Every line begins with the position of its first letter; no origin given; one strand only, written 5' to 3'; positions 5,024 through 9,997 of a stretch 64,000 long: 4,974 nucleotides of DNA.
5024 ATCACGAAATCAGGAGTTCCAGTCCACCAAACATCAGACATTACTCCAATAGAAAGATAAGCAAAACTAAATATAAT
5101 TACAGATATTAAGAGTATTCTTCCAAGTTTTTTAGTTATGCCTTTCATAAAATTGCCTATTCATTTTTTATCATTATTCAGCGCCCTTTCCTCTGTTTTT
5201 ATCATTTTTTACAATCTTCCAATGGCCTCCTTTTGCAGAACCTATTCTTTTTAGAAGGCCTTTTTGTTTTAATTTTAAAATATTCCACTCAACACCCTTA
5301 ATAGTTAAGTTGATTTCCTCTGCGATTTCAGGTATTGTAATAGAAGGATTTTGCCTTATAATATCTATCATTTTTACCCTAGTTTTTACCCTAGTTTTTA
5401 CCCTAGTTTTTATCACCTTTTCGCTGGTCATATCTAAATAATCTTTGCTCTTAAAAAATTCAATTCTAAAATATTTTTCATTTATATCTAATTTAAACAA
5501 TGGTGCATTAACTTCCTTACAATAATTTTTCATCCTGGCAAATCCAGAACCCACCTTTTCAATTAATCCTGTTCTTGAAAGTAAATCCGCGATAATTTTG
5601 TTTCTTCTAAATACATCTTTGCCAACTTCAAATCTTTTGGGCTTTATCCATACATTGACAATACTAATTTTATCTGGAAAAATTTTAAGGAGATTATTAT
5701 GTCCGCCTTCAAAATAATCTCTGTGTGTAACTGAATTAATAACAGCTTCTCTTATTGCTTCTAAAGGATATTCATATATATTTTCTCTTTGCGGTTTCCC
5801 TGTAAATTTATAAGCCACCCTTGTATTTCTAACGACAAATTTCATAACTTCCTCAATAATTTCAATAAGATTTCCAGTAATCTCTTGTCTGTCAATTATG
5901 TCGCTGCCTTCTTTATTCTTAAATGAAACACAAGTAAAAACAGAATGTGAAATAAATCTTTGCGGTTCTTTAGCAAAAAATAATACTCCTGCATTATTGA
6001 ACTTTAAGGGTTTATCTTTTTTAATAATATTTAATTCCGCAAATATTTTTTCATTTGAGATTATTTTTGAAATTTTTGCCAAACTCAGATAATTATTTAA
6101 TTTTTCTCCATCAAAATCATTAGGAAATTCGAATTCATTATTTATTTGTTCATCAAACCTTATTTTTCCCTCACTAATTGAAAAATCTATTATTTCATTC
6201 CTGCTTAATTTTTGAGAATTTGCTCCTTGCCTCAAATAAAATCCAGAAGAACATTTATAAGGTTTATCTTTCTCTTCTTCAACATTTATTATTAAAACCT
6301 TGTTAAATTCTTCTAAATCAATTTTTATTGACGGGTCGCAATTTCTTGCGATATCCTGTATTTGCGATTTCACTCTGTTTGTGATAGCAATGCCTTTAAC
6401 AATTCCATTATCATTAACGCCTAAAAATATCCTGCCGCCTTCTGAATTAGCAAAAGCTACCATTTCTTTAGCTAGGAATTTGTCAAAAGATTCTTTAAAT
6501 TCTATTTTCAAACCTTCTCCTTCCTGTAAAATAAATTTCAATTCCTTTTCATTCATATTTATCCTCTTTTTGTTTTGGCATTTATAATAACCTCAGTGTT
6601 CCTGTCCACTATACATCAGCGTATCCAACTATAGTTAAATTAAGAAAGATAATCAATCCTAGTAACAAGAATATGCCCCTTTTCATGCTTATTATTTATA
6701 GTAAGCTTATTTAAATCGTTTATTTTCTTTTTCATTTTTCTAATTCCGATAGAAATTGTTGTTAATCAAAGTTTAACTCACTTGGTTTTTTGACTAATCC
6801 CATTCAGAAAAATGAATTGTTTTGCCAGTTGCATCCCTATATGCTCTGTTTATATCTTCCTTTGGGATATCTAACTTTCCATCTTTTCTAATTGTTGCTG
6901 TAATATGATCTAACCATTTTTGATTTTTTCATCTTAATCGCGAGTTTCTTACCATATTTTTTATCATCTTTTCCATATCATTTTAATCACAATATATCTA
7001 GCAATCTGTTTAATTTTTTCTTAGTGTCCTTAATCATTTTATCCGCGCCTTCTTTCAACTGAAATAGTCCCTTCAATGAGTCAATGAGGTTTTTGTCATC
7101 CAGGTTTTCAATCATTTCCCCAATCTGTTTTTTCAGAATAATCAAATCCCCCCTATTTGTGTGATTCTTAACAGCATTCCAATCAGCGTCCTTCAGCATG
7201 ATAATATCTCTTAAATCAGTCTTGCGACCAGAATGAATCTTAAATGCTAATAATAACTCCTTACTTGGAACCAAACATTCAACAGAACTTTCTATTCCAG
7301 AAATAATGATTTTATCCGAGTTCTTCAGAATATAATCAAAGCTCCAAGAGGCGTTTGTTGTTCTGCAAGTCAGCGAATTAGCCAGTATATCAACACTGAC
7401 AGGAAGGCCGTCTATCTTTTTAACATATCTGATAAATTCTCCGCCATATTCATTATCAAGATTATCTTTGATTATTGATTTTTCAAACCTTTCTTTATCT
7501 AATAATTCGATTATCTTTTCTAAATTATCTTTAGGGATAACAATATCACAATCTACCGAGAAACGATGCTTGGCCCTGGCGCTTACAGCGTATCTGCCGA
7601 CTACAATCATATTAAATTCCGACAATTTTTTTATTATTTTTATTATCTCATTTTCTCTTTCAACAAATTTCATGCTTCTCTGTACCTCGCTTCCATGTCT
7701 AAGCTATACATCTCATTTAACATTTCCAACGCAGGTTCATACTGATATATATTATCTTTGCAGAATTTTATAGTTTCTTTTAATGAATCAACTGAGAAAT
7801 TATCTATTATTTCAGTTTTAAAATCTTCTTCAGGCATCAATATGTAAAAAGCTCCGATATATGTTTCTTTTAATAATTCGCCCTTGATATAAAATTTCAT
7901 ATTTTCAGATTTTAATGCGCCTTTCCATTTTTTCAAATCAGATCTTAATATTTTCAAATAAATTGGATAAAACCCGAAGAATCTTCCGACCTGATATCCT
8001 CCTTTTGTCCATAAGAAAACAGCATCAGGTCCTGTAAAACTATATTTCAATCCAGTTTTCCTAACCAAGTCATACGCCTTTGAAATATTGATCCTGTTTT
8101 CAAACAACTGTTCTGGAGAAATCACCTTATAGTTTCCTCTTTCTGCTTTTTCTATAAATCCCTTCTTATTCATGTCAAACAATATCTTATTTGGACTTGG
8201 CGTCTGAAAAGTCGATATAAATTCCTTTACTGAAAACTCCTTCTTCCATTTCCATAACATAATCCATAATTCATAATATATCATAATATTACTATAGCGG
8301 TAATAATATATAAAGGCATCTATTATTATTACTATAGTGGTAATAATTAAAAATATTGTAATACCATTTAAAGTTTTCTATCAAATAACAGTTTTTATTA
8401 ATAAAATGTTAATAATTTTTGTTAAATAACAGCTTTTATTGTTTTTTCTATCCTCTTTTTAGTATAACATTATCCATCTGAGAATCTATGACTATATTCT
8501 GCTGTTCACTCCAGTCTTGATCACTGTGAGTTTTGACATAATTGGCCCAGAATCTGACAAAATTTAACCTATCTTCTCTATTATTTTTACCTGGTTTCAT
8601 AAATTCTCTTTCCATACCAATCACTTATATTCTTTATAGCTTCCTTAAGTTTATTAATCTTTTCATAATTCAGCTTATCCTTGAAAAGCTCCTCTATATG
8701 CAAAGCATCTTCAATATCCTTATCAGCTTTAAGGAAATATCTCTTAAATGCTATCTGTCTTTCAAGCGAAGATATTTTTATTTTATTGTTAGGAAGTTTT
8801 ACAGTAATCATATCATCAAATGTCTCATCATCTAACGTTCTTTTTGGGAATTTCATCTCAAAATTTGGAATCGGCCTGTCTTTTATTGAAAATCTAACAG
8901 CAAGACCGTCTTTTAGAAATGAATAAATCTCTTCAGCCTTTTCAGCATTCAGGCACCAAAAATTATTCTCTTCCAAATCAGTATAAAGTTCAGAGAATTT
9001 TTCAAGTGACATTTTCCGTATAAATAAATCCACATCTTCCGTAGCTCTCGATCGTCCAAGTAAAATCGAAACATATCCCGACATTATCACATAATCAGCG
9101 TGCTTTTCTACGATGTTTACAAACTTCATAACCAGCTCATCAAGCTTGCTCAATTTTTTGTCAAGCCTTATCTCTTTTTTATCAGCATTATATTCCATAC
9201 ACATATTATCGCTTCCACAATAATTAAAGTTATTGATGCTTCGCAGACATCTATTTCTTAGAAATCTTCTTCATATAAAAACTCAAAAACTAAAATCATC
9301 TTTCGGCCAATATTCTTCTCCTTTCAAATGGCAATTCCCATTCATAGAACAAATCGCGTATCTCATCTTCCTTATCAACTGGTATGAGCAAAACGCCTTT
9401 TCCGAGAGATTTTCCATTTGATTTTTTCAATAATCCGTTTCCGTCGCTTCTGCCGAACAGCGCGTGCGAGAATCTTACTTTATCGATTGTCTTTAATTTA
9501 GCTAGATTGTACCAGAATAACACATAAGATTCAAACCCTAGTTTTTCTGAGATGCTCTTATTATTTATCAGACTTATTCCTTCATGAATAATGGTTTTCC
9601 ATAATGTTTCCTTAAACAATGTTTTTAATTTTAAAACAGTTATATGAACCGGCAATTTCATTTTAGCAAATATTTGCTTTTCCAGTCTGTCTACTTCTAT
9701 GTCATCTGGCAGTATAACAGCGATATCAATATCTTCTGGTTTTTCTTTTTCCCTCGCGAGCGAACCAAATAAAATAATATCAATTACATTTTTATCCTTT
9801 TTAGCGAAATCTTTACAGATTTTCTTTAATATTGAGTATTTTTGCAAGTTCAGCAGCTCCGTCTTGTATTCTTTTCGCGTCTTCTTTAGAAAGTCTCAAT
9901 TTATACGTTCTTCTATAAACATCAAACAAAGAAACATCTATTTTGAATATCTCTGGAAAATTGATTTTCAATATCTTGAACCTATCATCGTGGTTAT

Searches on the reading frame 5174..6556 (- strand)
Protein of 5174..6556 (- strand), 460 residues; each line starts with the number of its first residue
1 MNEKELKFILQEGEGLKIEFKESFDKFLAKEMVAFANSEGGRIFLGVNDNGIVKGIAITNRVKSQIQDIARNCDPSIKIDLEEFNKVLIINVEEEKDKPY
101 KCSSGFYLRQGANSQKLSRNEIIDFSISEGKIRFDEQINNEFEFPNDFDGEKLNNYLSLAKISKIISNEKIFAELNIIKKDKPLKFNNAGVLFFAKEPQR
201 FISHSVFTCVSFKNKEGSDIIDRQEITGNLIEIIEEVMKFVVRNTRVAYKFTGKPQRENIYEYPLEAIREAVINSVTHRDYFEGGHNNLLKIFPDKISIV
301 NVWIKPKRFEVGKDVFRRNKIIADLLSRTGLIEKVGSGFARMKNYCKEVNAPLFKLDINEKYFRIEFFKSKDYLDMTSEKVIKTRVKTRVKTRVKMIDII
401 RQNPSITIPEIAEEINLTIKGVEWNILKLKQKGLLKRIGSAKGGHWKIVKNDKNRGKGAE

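Call 12: search_protein_families(library=pfam, proteins=[window:5174-6556:-], max_evalue=0.0001)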
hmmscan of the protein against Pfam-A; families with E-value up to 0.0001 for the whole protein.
window:5174-6556:- (460 aa): 3 families
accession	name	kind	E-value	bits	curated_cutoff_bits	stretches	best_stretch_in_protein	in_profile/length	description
PF04326.19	SLFN_AlbA_2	-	6.9e-22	78.6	25.3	1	14-117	1-117/118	Schlafen, AlbA_2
PF13749.12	HATPase_c_4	-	2.2e-09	37.6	26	1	290-366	6-88/89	Putative ATP-dependent DNA helicase recG C-terminal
PF13412.12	HTH_24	-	2.5e-08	33.8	21.9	1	391-436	3-48/48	Winged helix-turn-helix DNA-binding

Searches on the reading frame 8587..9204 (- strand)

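Call 98: search_protein_families(library=pfam, proteins=[window:8587-9204:-], max_evalue=0.001)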
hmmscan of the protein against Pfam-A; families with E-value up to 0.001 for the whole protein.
window:8587-9204:- (205 aa): 1 family
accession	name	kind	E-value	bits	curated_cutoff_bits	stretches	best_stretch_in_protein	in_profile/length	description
PF09970.15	DUF2204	-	0.00015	21.9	20.3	0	33-189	14-166/181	Nucleotidyl transferase of unknown function (DUF2204)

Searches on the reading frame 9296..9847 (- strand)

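Call 98: search_protein_families(library=pfam, proteins=[window:9296-9847:-], max_evalue=0.001)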
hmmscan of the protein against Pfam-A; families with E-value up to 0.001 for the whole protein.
window:9296-9847:- (183 aa): 3 families
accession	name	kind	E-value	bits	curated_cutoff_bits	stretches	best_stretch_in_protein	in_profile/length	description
PF18765.7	Polbeta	-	5.9e-10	39.6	26.9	1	11-97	3-91/93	Polymerase beta, Nucleotidyltransferase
PF01909.29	NTP_transf_2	-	3.8e-08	34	21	1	7-78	1-77/93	Nucleotidyltransferase domain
PF22014.2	DUF6932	-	5.7e-05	24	27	1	7-113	38-114/142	Family of unknown function (DUF6932)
